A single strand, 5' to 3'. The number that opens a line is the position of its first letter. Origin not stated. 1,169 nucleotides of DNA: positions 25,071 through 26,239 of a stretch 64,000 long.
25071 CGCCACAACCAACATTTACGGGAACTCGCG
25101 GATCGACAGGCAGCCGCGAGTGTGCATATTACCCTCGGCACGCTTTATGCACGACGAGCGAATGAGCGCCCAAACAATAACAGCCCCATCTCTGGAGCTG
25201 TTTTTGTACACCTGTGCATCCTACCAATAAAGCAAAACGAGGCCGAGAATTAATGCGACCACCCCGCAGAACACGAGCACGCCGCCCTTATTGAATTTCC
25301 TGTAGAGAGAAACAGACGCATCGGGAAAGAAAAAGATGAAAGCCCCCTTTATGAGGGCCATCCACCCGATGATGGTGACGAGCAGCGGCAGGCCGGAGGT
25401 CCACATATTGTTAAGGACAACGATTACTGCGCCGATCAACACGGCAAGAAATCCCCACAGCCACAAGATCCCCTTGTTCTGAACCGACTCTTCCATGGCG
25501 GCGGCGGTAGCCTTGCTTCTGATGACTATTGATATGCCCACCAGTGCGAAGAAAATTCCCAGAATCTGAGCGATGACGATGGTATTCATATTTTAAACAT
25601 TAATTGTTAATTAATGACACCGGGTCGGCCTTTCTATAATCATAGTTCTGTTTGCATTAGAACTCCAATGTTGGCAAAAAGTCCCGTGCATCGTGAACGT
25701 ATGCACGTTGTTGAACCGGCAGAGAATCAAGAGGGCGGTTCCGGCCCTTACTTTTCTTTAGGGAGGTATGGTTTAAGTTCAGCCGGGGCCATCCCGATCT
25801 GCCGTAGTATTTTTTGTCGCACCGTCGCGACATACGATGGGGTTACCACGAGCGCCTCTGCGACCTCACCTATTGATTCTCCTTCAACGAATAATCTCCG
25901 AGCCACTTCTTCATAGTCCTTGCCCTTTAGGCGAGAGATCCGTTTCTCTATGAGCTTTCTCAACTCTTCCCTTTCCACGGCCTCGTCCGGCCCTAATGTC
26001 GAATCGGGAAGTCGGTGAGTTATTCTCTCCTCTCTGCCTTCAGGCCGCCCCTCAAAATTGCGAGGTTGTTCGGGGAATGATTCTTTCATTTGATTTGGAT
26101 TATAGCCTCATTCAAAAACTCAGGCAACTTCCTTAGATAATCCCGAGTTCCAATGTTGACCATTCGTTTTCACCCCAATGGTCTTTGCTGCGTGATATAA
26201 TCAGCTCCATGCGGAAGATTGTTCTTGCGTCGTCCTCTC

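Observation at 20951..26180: tmRNA-adjacent repeat-rich island: decayed tmRNA-3'-end-like repeats and six copies of a tandem 8-9 bp motif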

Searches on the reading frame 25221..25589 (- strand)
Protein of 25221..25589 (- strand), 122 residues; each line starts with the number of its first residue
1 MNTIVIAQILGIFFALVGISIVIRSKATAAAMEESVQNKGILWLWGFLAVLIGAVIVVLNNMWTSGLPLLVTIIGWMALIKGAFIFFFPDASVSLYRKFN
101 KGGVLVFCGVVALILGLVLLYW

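Call 13: search_protein_families(library=pfam, max_evalue=0.1, proteins=[window:25224-25589:-])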
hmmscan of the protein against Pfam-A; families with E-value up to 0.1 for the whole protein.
seq(122 aa): 3 families
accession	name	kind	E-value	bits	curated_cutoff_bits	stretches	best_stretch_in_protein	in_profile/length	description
PF07281.17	INSIG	-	0.00084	19.4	28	1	8-64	7-64/211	Insulin-induced protein (INSIG)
PF01901.21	O_anti_polymase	-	0.021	14.6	24.2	1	5-102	28-137/335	Putative O-antigen polymerase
PF09838.14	DUF2065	-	0.047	14.2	24.3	1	70-122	1-55/56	Uncharacterized protein conserved in bacteria (DUF2065)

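Call 59: search_protein_families(library=ncbifam, max_evalue=0.1, proteins=[window:25221-25589:-])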
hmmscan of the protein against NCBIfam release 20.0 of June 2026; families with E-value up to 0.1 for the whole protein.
window:25221-25589:- (122 aa): 1 family
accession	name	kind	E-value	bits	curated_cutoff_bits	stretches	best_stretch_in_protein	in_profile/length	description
NF047417.1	teichoic_AuxA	equivalog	0.036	13.1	250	1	4-102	10-103/430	lipoteichoic acid stability factor AuxA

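Call 72: search_protein_families(library=phrogs, max_evalue=0.01, proteins=[window:25221-25589:-])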
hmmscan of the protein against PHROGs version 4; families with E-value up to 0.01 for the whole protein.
window:25221-25589:- (122 aa): 0 families

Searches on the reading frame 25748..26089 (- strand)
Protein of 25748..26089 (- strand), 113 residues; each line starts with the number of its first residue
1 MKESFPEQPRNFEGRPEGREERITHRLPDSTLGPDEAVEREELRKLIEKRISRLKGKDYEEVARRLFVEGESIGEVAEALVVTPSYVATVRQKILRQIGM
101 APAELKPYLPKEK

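Call 13: search_protein_families(library=pfam, max_evalue=0.1, proteins=[window:25751-26089:-])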
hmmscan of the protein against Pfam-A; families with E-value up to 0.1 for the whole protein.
seq(113 aa): 4 families
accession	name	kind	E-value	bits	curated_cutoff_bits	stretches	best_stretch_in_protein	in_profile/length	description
PF16509.11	KORA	-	0.022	15.4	26.7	1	48-96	10-56/84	TrfB plasmid transcriptional repressor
PF08281.18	Sigma70_r4_2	-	0.025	14.6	25.7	0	52-66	22-36/54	Sigma-70, region 4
PF21535.2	HVO_2248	-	0.03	13.9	27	1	38-71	51-83/251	Uncharacterized motility-related protein HVO_2248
PF02796.21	HTH_7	-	0.07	13.7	23.8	0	63-85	14-36/45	Helix-turn-helix domain of resolvase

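Call 15: find_encoding_contigs(protein=window:25748-26089:-, flank=10000, max_places=6)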
Protein window:25748-26089:- (113 aa): 14 contigs read that carry it; 6 places shown.
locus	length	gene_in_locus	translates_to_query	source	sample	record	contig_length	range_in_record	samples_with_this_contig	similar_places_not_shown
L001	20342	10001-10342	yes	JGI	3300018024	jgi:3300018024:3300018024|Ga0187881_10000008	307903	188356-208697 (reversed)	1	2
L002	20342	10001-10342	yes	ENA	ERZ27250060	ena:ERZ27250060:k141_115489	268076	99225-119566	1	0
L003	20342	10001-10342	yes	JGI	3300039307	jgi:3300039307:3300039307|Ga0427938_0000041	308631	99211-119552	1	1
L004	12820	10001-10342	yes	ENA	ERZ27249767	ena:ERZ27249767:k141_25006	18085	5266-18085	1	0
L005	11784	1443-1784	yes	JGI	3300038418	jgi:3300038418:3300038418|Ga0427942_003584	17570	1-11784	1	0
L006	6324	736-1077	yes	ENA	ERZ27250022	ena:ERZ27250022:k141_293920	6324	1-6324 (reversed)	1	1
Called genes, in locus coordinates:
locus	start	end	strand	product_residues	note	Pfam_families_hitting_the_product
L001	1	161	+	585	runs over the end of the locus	PF00753:Lactamase_B, PF12706:Lactamase_B_2 (weak), PF22505:RNase_J_b_CASP, PF07521:RMMBL (weak), PF17770:RNase_J_C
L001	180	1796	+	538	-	-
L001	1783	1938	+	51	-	-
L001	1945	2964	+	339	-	PF00579:tRNA-synt_1b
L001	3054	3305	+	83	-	-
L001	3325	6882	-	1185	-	PF00133:tRNA-synt_1, PF09334:tRNA-synt_1g (weak), PF00300:His_Phos_1, PF00133:tRNA-synt_1, PF09334:tRNA-synt_1g, PF08264:Anticodon_1, PF19302:DUF5915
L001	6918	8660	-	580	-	PF03485:Arg_tRNA_synt_N, PF00750:tRNA-synt_1d, PF05746:DALR_1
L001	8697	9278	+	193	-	PF01668:SmpB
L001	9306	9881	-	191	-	PF02545:Maf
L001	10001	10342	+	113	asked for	-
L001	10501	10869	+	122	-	-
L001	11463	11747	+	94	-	-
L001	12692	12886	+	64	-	-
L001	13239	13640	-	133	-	-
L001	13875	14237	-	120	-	-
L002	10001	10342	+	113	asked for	-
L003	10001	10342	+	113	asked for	-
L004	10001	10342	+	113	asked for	-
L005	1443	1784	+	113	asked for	-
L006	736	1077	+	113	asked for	-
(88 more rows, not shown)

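Call 59: search_protein_families(library=ncbifam, max_evalue=0.1, proteins=[window:25748-26089:-])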
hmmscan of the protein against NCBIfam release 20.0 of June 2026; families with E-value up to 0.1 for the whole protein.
window:25748-26089:- (113 aa): 13 families
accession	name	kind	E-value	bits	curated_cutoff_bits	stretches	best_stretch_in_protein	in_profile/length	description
TIGR02937.1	sigma70-ECF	superfamily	4.9e-07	29.5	42.9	1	20-98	84-161/165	sigma-70 family RNA polymerase sigma factor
NF008888.0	PRK11922.1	equivalog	5.9e-05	22.8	204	1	22-96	117-187/231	RNA polymerase sigma factor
TIGR02984.1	Sig-70_plancto1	subfamily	0.00014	21.5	183.75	1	15-89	102-175/189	RNA polymerase sigma-70 factor, Planctomycetaceae-specific subfamily 1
NF007223.0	PRK09641.1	equivalog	0.00041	20.2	209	1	24-96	107-175/187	RNA polymerase sigma factor SigW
NF004935.0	PRK06288.1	equivalog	0.00086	19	343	1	31-99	192-259/270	RNA polymerase sigma factor WhiG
TIGR02479.1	FliA_WhiG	subfamily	0.0023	17.7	189.6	1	29-98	151-219/224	FliA/WhiG family RNA polymerase sigma factor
TIGR02394.1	rpoS_proteo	equivalog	0.0024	17.4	378.7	1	23-98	191-270/285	RNA polymerase sigma factor RpoS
TIGR02985.1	Sig70_bacteroi1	subfamily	0.0025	18.1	126.4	1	33-94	94-154/162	RNA polymerase sigma-70 factor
NF004207.0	PRK05657.1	equivalog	0.0035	16.7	394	1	29-98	241-313/329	RNA polymerase sigma factor RpoS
TIGR02948.1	SigW_bacill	equivalog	0.0082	16.2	243.1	1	25-96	108-175/187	RNA polymerase sigma factor SigW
NF007220.0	PRK09639.1-5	equivalog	0.035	13.9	260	1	21-97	84-159/181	RNA polymerase sigma factor SigX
NF005248.0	PRK06759.1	equivalog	0.072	12.8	133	1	34-97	87-149/156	RNA polymerase factor sigma-70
NF009168.0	PRK12515.1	subfamily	0.091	12.2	236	0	23-89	101-166/189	RNA polymerase sigma factor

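Call 60: predict_structure(protein=window:25748-26089:-)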
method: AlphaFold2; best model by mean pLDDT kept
length: 113 residues; sequences in the alignment: 1
mean_pLDDT: 70.4   pTM: 0.48
mean pLDDT of the five models: 70.4, 59.2, 55.9, 51.3, 49.9
residues with pLDDT >= 90: 0; 70-90: 60; 50-70: 47; < 50: 6
segments of 3 or more residues with pLDDT < 50: none
pLDDT, mean of each block of 10 residues (from residue 1): 61 58 55 53 77 80 83 84 86 80 64 50
secondary structure, 60 per line:
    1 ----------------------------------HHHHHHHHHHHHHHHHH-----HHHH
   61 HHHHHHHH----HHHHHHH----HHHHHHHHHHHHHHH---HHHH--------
elements in order: H35-51 H57-68 H73-79 H84-98 H102-105

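Call 65: fold_search(model_id=the predicted structure, library=pdb)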
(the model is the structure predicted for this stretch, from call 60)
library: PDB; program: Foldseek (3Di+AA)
matches with E <= 10: 558; with E <= 0.001: 0
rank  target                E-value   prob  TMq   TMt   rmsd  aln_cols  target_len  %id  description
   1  9a7s_A                6.2e-02  0.99  0.42  0.22   9.0        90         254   18  Integrative model of RPSD-RPOB by crosslinking MS and deep learning (released 2024-09-18)
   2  9a58_A                1.5e-01  0.95  0.39  0.15   5.7        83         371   22  Integrative model of SIGA-RPOC by crosslinking MS and deep learning (released 2024-09-18)
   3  9e87_F                1.8e-01  0.97  0.42  0.19   5.5        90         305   17  De Novo Mycobacterium tuberculosis transcription initiation pre-RPO promoter complex with open Beta' clamp (RNA Polyme (released 2025-10-01)
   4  7l7b_F                2.2e-01  0.92  0.41  0.21   5.4        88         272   25  Clostridioides difficile RNAP with fidaxomicin (released 2022-02-02)
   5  3hug_G                2.2e-01  0.85  0.32  0.44   5.4        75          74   19  Crystal structure of Mycobacterium tuberculosis anti-sigma factor RslA in complex with -35 promoter binding domain of  (released 2010-03-02)
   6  3hug_A                2.2e-01  0.80  0.32  0.41   5.9        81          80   18  Crystal structure of Mycobacterium tuberculosis anti-sigma factor RslA in complex with -35 promoter binding domain of  (released 2010-03-02)
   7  3hug_C                2.3e-01  0.96  0.38  0.53   5.9        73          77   19  Crystal structure of Mycobacterium tuberculosis anti-sigma factor RslA in complex with -35 promoter binding domain of  (released 2010-03-02)
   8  3hug_E                3.1e-01  0.95  0.39  0.56   6.3        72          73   15  Crystal structure of Mycobacterium tuberculosis anti-sigma factor RslA in complex with -35 promoter binding domain of  (released 2010-03-02)
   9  5clv_M                3.2e-01  0.99  0.43  0.73   1.8        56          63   21  Crystal Structure of KorA-operator DNA complex (KorA-OA) (released 2016-04-06)
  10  9a50_A                3.2e-01  0.98  0.44  0.21   2.6        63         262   13  Integrative model of RPSB-RPOC by crosslinking MS and deep learning (released 2024-09-18)
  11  5cm3_A                3.4e-01  0.97  0.42  0.49   7.7        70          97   20  Crystal Structure of KorA, a plasmid-encoded, global transcription regulator (released 2016-04-06)
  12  3hug_K                3.6e-01  0.96  0.38  0.57   5.3        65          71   17  Crystal structure of Mycobacterium tuberculosis anti-sigma factor RslA in complex with -35 promoter binding domain of  (released 2010-03-02)
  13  5e17_F                3.6e-01  0.89  0.41  0.17   4.1        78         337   24  T. thermophilus transcription initiation complex having a RRR discriminator sequence and a nontemplate-strand length c (released 2016-03-09)
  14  7p5x_AF               3.8e-01  0.90  0.41  0.18   5.4        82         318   15  Mycobacterial RNAP with transcriptional activator PafBC (released 2021-12-22)
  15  3vfz_B                4.3e-01  0.97  0.38  0.66   5.1        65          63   20  Crystal structure of -35 promoter binding domain of SigD of Mycobacterium tuberculosis (released 2013-02-13)
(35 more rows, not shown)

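Call 72: search_protein_families(library=phrogs, max_evalue=0.01, proteins=[window:25748-26089:-])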
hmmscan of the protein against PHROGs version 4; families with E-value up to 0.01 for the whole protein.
window:25748-26089:- (113 aa): 3 families
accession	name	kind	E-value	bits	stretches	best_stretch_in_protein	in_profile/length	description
phrog_36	-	transcription regulation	9.9e-05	23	1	41-98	127-183/220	transcriptional regulator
phrog_1740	-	transcription regulation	0.0025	17.4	1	24-93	137-207/567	RNA polymerase sigma factor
phrog_351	-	transcription regulation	0.0071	15.9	1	29-98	655-722/928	RNA polymerase sigma factor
